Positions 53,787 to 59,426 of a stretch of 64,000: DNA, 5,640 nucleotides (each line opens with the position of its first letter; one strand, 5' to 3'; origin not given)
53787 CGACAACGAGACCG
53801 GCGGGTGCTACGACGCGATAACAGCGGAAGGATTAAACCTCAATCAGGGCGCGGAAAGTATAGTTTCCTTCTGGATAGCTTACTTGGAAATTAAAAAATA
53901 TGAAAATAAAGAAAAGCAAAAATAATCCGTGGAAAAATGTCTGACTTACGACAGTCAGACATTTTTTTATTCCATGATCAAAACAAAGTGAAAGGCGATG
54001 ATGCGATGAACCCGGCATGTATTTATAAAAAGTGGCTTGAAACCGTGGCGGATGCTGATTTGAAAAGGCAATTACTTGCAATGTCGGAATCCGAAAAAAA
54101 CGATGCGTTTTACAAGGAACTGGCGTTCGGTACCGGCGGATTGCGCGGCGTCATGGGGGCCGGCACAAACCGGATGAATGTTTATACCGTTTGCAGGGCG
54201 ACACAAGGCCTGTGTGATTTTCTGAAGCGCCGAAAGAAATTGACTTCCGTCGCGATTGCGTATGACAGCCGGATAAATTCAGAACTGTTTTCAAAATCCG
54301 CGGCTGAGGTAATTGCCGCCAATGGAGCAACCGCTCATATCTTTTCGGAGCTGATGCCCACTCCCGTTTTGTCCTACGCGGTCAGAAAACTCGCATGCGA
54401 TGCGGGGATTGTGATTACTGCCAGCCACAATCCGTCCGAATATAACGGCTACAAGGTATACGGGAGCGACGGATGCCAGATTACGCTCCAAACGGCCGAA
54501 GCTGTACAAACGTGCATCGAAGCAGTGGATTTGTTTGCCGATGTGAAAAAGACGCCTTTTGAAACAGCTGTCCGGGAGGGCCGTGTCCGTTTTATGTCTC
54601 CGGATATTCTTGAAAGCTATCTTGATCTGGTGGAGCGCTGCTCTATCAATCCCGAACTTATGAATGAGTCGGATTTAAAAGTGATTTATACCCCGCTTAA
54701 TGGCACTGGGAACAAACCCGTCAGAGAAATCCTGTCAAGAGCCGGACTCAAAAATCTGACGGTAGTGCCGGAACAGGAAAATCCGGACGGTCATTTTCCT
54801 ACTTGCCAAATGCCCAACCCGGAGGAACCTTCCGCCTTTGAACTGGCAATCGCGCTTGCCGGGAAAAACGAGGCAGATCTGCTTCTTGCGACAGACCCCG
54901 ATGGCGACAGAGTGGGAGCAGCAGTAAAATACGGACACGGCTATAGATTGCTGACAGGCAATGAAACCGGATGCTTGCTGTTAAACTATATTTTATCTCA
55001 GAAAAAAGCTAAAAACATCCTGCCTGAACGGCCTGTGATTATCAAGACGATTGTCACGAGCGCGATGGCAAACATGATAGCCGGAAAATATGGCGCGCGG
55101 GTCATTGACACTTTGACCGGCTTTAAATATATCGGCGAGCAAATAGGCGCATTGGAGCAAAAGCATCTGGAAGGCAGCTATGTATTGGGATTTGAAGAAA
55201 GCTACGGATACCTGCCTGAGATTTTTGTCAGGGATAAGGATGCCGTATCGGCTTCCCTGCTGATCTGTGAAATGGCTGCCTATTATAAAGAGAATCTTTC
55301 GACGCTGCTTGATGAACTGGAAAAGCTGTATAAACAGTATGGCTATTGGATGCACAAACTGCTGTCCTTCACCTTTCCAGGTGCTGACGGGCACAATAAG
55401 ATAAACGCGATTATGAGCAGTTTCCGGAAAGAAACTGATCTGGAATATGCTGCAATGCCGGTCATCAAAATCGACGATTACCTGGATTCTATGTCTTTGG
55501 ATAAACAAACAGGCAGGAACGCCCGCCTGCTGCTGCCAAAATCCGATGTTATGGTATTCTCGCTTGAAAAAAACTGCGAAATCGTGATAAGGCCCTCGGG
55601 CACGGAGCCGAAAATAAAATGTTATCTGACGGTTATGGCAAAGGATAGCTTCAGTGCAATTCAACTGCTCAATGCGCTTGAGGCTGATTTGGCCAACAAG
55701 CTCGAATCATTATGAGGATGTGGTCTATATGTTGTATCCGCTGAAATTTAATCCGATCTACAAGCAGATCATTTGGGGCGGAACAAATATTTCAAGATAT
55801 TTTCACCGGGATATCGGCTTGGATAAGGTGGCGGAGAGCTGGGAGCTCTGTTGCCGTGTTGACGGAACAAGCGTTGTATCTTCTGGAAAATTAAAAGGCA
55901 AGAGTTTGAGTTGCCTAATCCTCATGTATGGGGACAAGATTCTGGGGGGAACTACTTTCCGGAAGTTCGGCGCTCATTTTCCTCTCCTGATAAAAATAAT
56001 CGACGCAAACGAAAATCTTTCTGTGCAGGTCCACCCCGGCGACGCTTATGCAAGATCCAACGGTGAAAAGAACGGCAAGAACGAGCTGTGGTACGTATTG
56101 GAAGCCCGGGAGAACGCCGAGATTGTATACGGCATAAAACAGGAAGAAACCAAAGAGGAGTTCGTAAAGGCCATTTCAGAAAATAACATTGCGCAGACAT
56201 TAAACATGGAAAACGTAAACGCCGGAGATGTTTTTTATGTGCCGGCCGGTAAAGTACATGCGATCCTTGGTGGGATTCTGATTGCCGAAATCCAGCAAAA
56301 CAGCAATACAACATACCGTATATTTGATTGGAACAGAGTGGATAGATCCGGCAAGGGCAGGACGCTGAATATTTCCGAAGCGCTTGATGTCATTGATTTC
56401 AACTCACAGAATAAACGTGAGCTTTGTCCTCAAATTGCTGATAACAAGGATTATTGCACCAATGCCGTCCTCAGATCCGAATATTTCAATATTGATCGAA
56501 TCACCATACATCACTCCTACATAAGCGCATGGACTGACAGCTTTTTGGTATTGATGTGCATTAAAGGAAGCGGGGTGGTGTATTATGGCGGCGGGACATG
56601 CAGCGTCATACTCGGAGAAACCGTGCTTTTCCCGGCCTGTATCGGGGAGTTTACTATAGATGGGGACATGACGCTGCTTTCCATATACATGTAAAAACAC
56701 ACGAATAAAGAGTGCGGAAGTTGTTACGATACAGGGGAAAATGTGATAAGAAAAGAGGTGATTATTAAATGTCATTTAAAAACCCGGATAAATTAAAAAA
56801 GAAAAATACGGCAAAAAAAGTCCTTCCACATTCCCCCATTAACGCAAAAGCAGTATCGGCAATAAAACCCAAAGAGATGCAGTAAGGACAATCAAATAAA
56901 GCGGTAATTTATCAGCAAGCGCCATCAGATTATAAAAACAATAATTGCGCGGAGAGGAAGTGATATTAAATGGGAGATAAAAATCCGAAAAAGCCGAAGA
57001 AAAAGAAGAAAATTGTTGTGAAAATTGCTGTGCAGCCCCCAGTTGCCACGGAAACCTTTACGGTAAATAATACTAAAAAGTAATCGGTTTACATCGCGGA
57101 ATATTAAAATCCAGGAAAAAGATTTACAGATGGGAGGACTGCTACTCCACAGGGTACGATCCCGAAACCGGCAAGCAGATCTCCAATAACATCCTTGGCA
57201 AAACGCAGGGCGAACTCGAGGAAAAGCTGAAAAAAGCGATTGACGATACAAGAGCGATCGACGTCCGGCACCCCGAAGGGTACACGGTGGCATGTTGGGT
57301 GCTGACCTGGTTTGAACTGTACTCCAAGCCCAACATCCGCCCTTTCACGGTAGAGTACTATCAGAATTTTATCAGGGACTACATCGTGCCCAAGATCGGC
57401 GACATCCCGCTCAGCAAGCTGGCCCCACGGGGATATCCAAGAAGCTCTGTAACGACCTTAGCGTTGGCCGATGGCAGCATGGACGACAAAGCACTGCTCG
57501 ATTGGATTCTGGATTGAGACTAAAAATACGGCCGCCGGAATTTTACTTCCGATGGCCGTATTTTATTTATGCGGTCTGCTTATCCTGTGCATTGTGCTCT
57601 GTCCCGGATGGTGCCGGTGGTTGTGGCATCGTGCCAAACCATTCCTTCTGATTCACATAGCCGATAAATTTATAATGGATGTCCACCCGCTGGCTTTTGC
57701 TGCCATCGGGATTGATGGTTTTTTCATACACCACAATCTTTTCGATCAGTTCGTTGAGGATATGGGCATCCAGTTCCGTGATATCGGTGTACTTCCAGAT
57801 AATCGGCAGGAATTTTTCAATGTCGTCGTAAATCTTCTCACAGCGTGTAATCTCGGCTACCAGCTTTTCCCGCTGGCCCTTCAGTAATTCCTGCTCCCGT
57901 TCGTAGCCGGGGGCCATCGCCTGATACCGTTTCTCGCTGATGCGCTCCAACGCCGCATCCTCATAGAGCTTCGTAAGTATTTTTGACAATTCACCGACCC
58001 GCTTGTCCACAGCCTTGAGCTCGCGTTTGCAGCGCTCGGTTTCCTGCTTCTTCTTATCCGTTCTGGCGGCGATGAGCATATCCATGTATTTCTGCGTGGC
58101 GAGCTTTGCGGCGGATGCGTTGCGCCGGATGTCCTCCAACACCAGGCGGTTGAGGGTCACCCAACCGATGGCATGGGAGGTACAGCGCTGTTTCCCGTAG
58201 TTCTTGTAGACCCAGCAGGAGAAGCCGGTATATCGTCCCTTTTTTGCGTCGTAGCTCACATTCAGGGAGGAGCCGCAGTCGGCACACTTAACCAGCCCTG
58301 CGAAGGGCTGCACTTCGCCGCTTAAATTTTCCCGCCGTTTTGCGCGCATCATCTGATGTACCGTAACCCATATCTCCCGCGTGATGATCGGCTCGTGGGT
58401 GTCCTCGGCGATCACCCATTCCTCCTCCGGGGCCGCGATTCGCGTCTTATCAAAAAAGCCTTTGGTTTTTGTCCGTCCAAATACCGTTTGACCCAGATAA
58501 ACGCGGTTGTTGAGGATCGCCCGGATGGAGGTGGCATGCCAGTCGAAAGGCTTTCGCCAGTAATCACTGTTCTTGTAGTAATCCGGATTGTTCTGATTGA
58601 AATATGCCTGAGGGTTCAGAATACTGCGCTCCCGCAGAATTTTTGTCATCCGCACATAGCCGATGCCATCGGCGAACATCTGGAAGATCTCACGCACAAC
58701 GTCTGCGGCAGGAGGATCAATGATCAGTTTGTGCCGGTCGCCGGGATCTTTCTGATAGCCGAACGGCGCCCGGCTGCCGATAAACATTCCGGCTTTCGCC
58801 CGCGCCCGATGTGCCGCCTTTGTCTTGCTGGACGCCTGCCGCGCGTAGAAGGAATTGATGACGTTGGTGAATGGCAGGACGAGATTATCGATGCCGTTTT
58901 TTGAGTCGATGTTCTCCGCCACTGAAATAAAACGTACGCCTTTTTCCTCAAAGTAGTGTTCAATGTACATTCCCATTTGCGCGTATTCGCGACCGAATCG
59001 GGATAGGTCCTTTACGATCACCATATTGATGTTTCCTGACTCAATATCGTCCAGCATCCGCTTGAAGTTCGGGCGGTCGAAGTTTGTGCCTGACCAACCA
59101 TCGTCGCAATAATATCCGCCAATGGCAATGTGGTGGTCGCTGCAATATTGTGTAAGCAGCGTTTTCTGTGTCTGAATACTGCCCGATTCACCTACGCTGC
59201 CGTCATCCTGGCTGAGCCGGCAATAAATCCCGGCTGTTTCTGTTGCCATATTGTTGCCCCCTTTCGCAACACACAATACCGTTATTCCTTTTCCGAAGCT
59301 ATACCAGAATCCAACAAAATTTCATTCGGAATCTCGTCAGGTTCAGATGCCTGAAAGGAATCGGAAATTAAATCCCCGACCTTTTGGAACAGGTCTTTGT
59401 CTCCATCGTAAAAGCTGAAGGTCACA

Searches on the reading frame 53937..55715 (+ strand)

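Call 37: search_protein_families(library=pfam, proteins=[window:53937-55715:+], max_evalue=0.00001)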
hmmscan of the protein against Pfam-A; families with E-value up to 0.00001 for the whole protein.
window:53937-55715:+ (592 aa): 3 families
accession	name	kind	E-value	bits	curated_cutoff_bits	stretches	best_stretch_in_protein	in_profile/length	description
PF02878.22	PGM_PMM_I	-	3.4e-41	140.6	22.5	1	63-197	3-134/138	Phosphoglucomutase/phosphomannomutase, alpha/beta/alpha domain I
PF02879.22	PGM_PMM_II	-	1e-25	90.7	29.3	1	228-331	3-101/103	Phosphoglucomutase/phosphomannomutase, alpha/beta/alpha domain II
PF02880.22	PGM_PMM_III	-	3.1e-20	72.9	20.7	1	341-463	2-113/115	Phosphoglucomutase/phosphomannomutase, alpha/beta/alpha domain III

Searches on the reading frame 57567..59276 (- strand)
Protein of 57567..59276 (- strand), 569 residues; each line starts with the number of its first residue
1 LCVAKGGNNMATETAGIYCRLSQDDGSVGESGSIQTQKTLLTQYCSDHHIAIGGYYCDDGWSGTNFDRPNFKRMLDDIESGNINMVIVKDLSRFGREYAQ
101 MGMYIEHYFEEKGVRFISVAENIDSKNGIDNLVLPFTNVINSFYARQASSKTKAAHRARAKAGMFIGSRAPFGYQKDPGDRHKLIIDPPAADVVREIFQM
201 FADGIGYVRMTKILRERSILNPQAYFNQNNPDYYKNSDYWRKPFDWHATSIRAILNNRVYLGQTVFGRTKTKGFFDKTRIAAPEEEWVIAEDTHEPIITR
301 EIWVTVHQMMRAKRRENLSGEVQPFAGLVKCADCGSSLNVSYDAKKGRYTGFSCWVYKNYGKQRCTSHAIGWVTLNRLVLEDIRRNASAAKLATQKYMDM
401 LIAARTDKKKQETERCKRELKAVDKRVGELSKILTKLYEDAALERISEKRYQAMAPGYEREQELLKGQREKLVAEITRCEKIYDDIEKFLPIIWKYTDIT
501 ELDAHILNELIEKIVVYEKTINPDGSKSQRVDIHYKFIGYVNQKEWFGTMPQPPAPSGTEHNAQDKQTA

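Call 37: search_protein_families(library=pfam, proteins=[window:57567-59276:-], max_evalue=0.00001)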
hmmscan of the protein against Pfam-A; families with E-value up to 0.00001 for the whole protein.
window:57567-59276:- (569 aa): 4 families
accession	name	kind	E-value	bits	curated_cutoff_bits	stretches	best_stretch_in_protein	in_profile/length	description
PF00239.26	Resolvase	-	1.2e-28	100.4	23.3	1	17-163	3-143/145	Resolvase, N terminal domain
PF07508.19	Recombinase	-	2.2e-21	76.5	21.1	1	190-311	3-100/102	Recombinase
PF14287.11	DUF4368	-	2.3e-20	73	25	1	476-541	2-66/67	Domain of unknown function (DUF4368)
PF13408.12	Zn_ribbon_recom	-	4.1e-11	43.5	25.3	1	324-384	1-58/58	Recombinase zinc beta ribbon domain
